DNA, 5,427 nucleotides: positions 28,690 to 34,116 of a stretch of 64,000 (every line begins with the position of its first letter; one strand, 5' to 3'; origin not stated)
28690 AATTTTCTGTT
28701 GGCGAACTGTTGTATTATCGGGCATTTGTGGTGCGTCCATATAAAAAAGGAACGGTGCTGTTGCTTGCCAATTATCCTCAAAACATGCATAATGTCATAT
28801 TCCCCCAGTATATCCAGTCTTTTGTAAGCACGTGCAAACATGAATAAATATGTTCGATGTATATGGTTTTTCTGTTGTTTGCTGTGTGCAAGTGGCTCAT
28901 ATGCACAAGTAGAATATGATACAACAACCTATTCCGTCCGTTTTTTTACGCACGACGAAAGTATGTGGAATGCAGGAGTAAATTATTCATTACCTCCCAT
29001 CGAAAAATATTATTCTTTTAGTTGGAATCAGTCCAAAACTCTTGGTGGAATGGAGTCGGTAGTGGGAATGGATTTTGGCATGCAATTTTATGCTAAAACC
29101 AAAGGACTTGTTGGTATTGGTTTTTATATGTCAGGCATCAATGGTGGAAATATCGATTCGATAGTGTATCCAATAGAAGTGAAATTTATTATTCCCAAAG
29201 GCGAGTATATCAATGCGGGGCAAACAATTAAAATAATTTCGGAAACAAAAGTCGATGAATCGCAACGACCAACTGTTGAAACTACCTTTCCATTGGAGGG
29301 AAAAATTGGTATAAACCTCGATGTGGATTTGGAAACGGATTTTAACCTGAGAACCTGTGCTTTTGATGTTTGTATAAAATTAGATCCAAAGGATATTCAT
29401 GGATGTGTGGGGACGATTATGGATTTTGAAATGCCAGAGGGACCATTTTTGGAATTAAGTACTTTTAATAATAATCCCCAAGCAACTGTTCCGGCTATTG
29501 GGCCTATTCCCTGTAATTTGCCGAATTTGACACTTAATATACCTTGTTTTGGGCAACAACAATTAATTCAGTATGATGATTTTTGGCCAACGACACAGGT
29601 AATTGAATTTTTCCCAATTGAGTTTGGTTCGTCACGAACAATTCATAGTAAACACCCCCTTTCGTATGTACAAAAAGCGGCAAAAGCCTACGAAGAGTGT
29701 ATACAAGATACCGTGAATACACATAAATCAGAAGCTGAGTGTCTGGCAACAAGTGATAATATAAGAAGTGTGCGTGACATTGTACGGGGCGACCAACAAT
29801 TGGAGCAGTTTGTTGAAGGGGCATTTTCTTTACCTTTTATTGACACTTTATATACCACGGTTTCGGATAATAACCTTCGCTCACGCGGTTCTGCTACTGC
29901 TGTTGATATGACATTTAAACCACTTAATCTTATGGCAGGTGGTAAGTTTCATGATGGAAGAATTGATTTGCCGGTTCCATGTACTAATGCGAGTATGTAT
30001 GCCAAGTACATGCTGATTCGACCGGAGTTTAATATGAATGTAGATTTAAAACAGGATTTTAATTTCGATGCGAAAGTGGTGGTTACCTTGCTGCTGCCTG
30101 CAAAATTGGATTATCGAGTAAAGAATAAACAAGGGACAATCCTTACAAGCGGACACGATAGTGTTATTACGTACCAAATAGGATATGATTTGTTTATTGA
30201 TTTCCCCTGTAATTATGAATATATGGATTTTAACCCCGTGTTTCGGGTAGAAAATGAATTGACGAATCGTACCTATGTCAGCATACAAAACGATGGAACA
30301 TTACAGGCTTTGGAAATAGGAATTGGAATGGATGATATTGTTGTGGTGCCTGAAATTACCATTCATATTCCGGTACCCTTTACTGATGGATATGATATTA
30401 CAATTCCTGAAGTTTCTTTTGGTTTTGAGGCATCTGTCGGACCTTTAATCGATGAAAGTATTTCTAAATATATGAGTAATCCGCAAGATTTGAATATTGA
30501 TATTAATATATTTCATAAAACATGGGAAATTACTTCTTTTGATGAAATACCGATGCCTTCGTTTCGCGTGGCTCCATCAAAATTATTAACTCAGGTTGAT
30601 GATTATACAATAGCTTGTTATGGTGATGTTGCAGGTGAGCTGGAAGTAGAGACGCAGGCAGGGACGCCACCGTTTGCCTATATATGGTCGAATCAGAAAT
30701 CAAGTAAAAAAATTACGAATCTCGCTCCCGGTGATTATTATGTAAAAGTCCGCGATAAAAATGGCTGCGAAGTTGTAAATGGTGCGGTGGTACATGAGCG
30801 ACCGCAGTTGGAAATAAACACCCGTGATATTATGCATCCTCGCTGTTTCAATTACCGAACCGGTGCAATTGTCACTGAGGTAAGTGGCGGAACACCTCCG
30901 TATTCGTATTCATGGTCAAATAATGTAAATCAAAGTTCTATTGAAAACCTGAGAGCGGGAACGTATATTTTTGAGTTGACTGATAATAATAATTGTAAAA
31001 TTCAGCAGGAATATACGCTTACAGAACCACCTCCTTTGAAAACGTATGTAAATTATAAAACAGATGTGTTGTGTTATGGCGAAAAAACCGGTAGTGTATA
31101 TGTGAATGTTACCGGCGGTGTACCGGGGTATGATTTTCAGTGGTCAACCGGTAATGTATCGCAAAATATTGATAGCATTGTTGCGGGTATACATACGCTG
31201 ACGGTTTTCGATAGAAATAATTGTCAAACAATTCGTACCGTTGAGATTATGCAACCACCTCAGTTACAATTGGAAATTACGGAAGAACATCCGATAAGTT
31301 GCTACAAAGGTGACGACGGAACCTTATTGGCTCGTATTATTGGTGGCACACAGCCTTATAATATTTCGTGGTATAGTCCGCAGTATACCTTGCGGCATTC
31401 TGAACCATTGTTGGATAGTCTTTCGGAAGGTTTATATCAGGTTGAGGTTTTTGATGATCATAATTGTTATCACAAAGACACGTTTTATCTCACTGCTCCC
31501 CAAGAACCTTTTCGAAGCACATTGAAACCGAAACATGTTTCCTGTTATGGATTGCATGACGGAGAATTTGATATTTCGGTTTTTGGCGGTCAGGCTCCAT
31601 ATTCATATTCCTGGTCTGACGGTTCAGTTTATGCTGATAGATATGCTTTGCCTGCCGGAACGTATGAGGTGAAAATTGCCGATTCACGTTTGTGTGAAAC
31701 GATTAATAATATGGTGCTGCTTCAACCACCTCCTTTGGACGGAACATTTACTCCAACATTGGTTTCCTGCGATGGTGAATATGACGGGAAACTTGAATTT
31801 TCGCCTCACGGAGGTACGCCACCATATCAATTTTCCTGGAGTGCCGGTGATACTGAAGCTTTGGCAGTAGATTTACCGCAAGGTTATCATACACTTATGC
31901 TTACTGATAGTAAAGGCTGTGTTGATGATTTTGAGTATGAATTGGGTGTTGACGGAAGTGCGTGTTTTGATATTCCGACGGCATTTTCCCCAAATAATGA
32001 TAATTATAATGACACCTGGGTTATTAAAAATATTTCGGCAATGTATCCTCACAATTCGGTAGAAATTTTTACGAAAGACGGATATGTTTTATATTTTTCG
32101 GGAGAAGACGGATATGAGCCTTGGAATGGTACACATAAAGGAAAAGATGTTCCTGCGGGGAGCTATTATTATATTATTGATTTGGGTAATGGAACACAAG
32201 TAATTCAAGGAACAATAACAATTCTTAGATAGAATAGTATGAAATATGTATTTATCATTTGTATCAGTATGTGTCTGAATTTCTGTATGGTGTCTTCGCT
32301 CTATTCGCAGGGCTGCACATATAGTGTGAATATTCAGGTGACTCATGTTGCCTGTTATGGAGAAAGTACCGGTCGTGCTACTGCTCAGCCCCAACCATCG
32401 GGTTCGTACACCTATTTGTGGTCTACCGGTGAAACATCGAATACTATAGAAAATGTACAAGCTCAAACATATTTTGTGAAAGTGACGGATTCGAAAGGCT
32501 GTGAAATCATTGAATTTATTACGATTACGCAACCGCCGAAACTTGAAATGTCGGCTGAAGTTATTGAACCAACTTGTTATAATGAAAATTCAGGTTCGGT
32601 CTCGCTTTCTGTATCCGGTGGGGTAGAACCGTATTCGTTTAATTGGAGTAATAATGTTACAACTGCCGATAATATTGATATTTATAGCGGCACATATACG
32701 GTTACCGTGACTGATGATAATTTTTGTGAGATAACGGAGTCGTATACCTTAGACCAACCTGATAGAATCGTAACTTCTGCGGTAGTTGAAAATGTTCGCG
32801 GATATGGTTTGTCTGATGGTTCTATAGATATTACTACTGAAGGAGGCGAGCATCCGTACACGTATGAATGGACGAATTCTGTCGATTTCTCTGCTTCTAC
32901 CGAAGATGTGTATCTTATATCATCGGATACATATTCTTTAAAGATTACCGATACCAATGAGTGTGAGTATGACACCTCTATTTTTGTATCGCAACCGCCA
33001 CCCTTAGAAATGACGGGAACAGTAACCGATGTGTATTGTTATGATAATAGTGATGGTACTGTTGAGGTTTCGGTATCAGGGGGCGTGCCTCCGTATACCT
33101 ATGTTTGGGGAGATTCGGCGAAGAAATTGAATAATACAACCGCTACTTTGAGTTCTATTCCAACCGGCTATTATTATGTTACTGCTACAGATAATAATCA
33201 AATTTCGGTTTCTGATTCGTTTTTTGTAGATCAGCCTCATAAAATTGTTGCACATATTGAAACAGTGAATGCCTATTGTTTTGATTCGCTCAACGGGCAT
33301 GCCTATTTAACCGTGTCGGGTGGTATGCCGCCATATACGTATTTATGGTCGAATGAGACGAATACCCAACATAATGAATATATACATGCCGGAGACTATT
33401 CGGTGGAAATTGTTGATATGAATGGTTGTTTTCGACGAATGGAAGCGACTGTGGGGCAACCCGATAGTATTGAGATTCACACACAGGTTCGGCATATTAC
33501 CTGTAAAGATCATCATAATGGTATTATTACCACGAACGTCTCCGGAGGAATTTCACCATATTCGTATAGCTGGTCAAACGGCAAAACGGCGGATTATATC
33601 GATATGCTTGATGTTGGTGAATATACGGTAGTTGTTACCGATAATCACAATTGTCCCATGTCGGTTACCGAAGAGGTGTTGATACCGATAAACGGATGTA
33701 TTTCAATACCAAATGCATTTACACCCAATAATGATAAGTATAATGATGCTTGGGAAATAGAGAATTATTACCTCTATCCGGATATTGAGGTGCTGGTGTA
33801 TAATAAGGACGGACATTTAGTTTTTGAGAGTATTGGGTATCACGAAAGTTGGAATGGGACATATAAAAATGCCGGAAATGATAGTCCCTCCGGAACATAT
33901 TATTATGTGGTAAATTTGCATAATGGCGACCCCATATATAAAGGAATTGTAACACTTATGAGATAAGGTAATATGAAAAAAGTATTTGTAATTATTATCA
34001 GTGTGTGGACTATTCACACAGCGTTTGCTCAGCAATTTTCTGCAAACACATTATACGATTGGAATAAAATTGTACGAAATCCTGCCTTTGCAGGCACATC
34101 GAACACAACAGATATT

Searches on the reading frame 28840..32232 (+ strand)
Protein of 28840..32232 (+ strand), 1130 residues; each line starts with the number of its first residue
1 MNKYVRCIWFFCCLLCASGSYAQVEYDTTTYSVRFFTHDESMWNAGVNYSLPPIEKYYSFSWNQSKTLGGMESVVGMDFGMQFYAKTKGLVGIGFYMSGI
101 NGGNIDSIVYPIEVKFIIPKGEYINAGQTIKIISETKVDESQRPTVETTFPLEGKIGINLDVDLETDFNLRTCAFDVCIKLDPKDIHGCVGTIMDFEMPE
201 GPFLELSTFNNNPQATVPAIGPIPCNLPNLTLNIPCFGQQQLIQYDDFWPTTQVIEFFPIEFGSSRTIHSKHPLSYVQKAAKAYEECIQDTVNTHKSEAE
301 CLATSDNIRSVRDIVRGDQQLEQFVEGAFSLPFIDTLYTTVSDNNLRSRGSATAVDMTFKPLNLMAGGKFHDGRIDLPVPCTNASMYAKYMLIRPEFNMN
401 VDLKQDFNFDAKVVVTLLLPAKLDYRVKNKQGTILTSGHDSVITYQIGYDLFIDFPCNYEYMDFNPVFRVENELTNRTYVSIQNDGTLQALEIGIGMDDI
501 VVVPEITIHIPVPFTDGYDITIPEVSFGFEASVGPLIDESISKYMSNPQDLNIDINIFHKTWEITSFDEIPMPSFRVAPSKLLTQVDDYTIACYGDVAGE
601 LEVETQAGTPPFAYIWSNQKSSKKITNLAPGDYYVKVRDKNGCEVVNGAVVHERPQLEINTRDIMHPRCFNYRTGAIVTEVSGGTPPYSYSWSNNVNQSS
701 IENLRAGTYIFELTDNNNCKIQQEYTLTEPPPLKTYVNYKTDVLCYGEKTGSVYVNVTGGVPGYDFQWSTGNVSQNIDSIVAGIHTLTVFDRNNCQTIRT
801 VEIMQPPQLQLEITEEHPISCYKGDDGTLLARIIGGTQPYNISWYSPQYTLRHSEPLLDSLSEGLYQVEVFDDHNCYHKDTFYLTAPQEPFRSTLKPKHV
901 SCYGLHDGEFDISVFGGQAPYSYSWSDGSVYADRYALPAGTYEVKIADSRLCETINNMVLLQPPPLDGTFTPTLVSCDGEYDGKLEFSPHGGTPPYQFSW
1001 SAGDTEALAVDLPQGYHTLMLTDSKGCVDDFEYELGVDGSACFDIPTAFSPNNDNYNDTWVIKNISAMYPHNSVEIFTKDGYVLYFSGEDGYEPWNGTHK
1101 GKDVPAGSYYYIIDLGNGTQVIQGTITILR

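Call 40: search_protein_families(library=pfam, proteins=[window:28840-32232:+], max_evalue=0.0001)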
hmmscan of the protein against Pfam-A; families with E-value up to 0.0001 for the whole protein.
window:28840-32232:+ (1130 aa): 2 families
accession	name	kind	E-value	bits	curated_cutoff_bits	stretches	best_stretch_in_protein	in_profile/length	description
PF13573.12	SprB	-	1.4e-48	162.6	28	4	900-929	7-36/37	SprB repeat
PF13585.12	CHU_C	-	7.5e-18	64.9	27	1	1044-1128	2-86/86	CHU_C Type IX secretion signal domain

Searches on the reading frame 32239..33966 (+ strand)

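Call 40: search_protein_families(library=pfam, proteins=[window:32239-33966:+], max_evalue=0.0001)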
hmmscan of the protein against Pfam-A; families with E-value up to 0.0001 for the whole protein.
window:32239-33966:+ (575 aa): 2 families
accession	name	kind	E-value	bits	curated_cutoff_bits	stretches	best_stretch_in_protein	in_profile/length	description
PF13573.12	SprB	-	5.8e-55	183.1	28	5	259-293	1-35/37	SprB repeat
PF13585.12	CHU_C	-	1.9e-22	79.6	27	1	488-573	1-86/86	CHU_C Type IX secretion signal domain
